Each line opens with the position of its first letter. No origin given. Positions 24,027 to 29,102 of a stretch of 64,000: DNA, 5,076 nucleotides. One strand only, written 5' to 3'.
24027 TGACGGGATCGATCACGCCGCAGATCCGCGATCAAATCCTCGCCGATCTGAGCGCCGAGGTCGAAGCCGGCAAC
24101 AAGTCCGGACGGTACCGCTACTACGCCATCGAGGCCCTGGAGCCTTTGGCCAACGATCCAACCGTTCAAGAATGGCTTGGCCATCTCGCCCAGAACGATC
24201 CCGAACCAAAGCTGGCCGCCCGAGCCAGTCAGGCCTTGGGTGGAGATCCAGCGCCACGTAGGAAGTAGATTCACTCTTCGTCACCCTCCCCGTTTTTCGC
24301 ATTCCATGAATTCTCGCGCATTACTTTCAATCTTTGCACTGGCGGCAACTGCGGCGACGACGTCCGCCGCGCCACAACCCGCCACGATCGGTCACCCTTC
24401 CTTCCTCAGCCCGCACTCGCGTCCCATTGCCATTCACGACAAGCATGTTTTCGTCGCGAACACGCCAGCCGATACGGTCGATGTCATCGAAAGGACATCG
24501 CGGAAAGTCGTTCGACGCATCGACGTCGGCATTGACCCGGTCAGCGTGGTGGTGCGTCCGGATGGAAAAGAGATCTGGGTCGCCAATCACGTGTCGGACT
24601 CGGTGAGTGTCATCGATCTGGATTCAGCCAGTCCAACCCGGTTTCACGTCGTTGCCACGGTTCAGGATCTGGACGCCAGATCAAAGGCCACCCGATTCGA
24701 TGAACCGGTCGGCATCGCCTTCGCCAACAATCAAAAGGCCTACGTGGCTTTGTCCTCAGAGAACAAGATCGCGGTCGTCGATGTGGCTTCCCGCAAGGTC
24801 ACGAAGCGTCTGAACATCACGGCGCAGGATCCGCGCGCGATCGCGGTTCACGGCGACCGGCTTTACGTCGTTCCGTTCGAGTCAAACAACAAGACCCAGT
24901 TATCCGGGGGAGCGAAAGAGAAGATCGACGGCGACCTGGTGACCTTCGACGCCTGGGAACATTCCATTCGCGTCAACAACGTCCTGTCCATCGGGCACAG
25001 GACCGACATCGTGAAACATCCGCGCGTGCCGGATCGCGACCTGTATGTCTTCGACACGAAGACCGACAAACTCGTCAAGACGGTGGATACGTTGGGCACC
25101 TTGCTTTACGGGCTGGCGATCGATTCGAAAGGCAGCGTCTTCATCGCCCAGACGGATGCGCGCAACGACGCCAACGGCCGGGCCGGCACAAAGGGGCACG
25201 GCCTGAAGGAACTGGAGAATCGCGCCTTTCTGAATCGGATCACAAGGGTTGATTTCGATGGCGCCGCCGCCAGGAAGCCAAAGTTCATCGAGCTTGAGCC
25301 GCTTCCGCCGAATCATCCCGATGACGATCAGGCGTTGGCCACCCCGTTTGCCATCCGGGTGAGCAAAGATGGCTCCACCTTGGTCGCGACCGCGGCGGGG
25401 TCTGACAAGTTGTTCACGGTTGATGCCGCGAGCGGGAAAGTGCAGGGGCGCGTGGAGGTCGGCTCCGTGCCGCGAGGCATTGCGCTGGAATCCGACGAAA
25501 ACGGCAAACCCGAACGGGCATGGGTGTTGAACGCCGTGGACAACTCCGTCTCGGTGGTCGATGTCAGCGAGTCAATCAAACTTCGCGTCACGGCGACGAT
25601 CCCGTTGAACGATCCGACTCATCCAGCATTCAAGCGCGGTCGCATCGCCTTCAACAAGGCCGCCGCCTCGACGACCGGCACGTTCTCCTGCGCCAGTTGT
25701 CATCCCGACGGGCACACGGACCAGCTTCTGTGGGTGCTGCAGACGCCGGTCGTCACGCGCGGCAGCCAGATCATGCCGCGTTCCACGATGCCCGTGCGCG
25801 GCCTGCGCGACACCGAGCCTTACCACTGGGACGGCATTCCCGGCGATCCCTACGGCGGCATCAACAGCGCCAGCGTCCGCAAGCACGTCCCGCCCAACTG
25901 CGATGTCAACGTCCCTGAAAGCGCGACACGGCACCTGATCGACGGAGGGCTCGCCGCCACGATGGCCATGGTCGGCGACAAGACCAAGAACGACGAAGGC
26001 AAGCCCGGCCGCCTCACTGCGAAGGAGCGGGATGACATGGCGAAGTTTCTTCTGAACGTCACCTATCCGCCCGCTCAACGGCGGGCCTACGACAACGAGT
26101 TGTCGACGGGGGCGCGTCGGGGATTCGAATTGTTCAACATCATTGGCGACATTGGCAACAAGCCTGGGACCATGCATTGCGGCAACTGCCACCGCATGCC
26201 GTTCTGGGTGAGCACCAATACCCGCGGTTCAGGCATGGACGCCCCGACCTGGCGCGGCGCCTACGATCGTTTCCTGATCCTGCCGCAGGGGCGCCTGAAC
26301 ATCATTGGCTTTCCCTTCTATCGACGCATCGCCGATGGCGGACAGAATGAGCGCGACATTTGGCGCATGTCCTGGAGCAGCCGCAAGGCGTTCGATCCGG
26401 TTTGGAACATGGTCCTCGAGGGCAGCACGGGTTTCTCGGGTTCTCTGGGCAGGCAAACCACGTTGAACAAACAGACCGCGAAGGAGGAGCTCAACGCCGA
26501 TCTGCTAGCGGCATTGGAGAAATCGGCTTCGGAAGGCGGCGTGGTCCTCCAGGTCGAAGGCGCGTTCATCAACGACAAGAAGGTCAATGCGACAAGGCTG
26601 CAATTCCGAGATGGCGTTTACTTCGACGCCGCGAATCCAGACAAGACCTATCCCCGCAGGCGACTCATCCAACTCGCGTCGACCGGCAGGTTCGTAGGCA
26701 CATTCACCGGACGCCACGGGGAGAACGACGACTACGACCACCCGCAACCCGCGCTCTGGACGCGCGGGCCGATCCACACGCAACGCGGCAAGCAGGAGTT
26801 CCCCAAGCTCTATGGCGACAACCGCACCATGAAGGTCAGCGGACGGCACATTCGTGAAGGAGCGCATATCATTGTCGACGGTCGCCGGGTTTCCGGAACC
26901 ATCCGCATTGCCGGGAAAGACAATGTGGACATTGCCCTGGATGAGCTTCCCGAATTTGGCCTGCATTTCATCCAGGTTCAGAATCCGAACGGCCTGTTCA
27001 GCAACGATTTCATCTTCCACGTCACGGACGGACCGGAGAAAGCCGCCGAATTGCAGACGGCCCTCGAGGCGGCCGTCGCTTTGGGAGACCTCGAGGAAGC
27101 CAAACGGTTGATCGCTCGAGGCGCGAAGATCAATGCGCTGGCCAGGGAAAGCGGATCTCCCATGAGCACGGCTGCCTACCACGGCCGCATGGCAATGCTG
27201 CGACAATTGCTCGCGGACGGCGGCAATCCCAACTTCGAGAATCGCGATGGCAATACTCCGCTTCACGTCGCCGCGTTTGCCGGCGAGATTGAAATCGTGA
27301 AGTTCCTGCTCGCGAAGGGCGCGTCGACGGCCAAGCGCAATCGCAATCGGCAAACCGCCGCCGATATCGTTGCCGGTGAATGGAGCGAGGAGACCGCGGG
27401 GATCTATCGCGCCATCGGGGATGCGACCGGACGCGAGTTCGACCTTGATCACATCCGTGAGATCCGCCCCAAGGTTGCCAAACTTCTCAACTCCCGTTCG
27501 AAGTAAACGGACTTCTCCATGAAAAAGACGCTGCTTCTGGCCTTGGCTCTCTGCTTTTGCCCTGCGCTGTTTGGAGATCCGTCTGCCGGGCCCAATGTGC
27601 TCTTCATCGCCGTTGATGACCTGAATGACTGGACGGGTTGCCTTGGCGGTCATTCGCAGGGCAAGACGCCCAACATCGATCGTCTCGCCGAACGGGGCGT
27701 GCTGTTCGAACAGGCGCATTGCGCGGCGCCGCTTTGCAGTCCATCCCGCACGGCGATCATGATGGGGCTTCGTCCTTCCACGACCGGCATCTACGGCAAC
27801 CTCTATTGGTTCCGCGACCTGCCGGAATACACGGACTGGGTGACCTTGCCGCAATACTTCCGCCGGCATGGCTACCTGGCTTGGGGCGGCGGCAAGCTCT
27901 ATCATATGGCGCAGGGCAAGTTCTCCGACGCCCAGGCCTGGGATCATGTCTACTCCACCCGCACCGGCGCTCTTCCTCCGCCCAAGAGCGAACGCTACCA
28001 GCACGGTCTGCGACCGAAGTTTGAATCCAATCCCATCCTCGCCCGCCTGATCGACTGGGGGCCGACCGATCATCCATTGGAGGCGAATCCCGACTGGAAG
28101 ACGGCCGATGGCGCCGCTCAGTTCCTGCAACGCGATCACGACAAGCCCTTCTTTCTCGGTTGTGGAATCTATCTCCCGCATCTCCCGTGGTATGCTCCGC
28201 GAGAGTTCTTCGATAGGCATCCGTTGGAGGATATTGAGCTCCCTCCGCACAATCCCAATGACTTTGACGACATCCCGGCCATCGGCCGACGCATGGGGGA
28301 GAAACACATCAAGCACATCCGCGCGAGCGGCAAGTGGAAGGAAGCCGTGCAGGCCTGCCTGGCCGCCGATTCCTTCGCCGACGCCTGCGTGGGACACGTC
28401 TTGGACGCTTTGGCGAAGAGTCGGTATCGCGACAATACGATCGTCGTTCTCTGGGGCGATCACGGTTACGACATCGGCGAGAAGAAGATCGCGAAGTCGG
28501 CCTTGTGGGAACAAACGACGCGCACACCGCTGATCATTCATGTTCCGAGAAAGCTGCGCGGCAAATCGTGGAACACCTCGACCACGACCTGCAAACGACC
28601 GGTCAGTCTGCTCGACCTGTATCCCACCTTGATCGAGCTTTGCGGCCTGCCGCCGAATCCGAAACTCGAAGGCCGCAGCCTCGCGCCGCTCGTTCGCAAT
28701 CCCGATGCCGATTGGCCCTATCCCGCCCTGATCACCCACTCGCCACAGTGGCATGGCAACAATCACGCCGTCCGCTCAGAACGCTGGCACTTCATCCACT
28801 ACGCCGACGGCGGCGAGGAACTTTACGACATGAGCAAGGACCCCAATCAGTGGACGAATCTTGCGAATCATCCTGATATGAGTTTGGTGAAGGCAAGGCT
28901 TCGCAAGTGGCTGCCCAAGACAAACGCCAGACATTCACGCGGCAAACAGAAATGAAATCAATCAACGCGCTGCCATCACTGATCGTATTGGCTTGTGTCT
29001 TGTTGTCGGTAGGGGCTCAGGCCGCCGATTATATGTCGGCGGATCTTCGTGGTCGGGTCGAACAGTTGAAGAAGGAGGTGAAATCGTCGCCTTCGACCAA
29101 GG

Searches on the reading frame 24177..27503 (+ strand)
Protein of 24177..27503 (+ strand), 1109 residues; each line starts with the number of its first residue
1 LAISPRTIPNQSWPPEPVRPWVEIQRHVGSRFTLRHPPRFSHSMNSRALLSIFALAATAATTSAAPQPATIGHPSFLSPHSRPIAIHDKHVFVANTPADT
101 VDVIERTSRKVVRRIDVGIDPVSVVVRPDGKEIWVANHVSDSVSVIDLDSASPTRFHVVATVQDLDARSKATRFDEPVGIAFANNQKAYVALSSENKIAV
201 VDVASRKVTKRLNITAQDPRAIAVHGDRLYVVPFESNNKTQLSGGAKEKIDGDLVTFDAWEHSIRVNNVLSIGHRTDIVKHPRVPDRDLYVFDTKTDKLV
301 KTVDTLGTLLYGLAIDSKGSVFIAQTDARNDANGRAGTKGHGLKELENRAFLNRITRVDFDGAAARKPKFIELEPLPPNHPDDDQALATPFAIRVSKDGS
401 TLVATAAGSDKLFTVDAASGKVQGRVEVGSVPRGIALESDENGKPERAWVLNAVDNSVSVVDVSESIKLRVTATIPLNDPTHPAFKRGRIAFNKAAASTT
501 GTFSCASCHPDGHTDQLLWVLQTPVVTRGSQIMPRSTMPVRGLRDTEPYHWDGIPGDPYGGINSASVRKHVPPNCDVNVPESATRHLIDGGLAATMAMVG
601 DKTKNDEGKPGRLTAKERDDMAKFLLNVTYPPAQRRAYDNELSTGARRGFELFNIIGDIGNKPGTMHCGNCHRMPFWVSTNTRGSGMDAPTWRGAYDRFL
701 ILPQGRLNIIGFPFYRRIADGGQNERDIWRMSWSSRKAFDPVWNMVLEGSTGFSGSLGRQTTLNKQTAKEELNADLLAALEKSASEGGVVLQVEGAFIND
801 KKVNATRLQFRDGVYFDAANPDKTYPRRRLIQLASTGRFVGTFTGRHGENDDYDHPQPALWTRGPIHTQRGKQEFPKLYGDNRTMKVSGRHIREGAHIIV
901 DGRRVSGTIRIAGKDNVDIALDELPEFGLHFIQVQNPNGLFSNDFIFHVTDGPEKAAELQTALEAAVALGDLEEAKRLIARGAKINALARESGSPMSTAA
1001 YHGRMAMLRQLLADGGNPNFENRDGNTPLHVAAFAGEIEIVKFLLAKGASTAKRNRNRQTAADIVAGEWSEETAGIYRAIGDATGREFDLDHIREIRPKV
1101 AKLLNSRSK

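Call 27: search_protein_families(library=pfam, proteins=[window:24177-27503:+], max_evalue=0.001)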
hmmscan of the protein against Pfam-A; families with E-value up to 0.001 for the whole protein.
window:24177-27503:+ (1109 aa): 12 families
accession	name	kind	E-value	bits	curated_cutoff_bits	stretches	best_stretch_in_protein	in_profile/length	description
PF00023.36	Ank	-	3.4e-14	52.6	21.1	1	1024-1055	1-32/33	Ankyrin repeat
PF12796.13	Ank_2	-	1.3e-13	51.8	27.3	1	965-1052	3-87/90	Ankyrin repeats (3 copies)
PF13606.12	Ank_3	-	1.7e-11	43.5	22.3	1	1024-1050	1-27/30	Ankyrin repeat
PF10282.15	Lactonase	-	2.7e-11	43.7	21.7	1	358-481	115-239/344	Lactonase, 7-bladed beta-propeller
PF13637.12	Ank_4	-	3.9e-10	40.2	22.7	1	998-1045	3-50/50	Ankyrin repeats (many copies)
PF21783.3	YNCE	-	6.1e-10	39.4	27.1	1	89-154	40-105/339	YNCE-like beta-propeller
PF13857.12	Ank_5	-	2.6e-08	34.5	27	1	1011-1064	1-55/56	Ankyrin repeats (many copies)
PF24521.3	Ank_KRIT1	-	3.6e-05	24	80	1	960-1066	19-126/149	KRIT1 ankyrin-repeats domain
PF25174.1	Beta-prop_THOC3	-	7.1e-05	22.4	305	1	89-245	59-190/272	THOC3 beta-propeller domain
PF02239.22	Cytochrom_D1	-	0.00019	20.5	25.5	1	87-214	235-356/368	Cytochrome D1 heme domain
PF16819.11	DUF5074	-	0.00023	20.8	27.2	0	84-151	149-214/353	Domain of unknown function (DUF5074)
PF03150.19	CCP_MauG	-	0.00064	20.8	25.6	0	488-553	7-69/149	Di-haem cytochrome c peroxidase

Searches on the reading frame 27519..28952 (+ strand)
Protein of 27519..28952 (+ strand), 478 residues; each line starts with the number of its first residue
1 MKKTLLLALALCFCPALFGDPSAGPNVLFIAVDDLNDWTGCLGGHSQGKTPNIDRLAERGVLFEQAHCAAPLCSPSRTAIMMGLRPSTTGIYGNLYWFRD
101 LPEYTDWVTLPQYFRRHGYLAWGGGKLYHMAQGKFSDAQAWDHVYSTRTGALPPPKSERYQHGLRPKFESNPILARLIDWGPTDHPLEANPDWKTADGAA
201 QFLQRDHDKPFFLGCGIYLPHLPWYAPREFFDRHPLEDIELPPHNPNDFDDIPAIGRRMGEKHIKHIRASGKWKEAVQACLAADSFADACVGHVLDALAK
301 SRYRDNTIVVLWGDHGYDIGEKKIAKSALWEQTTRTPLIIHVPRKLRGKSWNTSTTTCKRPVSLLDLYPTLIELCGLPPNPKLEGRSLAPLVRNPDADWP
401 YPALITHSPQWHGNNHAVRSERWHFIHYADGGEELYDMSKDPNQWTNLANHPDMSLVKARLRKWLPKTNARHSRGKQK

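Call 27: search_protein_families(library=pfam, proteins=[window:27519-28952:+], max_evalue=0.001)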
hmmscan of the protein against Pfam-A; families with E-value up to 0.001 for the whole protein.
window:27519-28952:+ (478 aa): 3 families
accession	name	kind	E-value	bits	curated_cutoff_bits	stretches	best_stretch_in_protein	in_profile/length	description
PF00884.28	Sulfatase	-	1.3e-42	146.6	25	1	25-376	1-300/301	Sulfatase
PF16347.10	SGSH_C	-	8e-15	55.7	29.3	1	326-468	8-151/154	N-sulphoglucosamine sulphohydrolase, C-terminal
PF01663.27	Phosphodiest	-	4.9e-12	46.5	23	1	48-320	18-224/342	Type I phosphodiesterase / nucleotide pyrophosphatase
